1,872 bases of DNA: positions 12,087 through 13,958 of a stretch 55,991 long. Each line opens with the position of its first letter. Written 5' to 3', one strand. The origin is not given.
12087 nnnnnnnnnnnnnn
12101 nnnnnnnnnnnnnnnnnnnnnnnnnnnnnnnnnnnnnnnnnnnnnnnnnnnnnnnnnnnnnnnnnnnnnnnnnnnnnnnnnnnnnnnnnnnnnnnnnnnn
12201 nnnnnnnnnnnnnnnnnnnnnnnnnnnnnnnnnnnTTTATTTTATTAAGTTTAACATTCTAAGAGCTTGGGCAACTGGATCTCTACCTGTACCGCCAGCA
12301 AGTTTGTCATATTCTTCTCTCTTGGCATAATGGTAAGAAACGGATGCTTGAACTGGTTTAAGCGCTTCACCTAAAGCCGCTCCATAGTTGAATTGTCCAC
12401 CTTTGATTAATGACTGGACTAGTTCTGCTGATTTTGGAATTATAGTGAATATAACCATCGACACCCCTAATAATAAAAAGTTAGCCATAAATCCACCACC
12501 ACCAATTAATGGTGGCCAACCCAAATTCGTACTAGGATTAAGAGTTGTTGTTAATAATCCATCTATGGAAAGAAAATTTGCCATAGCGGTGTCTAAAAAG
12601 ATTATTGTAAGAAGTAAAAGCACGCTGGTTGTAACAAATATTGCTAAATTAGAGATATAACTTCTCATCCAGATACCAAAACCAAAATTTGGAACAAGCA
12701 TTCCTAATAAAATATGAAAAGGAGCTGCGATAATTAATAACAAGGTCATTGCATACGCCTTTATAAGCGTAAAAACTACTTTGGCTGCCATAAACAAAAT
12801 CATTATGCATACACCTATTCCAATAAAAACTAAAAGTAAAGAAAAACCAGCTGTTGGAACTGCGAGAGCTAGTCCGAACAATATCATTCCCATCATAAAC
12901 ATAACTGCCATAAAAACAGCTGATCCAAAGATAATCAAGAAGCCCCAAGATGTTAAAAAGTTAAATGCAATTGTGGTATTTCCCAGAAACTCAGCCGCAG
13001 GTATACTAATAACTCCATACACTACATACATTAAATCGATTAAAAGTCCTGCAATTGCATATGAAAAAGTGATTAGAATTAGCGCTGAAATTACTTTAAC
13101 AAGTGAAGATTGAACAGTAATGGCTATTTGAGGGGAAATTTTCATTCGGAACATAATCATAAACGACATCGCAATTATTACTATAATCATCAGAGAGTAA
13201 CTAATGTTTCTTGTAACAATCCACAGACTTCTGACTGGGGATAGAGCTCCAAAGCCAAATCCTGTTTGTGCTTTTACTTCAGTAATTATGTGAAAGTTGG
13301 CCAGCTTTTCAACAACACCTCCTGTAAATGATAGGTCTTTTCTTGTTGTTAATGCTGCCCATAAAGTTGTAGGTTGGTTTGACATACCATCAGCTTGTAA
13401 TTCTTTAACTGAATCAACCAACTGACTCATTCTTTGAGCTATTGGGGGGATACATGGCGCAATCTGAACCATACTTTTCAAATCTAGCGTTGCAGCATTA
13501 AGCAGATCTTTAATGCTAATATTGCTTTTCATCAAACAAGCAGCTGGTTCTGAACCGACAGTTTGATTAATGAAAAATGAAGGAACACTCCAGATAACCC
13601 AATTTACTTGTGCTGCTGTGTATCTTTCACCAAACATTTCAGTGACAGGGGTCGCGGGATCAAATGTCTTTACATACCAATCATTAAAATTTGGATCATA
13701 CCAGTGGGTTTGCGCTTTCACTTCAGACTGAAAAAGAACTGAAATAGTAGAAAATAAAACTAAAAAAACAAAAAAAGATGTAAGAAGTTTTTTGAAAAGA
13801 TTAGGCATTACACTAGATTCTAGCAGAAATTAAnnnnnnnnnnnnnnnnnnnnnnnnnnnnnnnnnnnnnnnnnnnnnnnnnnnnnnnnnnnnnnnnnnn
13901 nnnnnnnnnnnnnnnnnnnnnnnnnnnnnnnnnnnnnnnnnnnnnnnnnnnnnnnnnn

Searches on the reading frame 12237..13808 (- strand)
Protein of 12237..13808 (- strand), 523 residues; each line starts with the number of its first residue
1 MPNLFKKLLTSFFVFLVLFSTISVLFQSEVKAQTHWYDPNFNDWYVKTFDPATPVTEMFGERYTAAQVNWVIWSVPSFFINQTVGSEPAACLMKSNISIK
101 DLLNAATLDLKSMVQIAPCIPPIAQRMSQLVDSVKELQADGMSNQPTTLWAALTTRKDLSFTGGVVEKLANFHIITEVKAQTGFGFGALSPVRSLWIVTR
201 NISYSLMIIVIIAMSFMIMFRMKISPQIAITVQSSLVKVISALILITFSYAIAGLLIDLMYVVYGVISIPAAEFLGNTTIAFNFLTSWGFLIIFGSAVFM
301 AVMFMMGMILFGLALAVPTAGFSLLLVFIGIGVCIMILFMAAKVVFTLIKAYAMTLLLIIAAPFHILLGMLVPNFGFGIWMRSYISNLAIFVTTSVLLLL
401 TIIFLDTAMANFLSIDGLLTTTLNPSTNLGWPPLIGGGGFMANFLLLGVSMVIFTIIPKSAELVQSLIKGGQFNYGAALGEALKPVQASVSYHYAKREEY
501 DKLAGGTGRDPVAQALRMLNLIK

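Call 6: search_protein_families(library=pfam, max_evalue=0.01, proteins=[window:12237-13808:-])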
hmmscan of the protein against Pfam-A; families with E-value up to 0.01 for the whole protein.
window:12237-13808:- (523 aa): 0 families

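Call 10: search_protein_families(library=ncbifam, max_evalue=0.1, proteins=[window:12237-13808:-])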
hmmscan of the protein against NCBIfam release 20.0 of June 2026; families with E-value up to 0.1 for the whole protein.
window:12237-13808:- (523 aa): 0 families
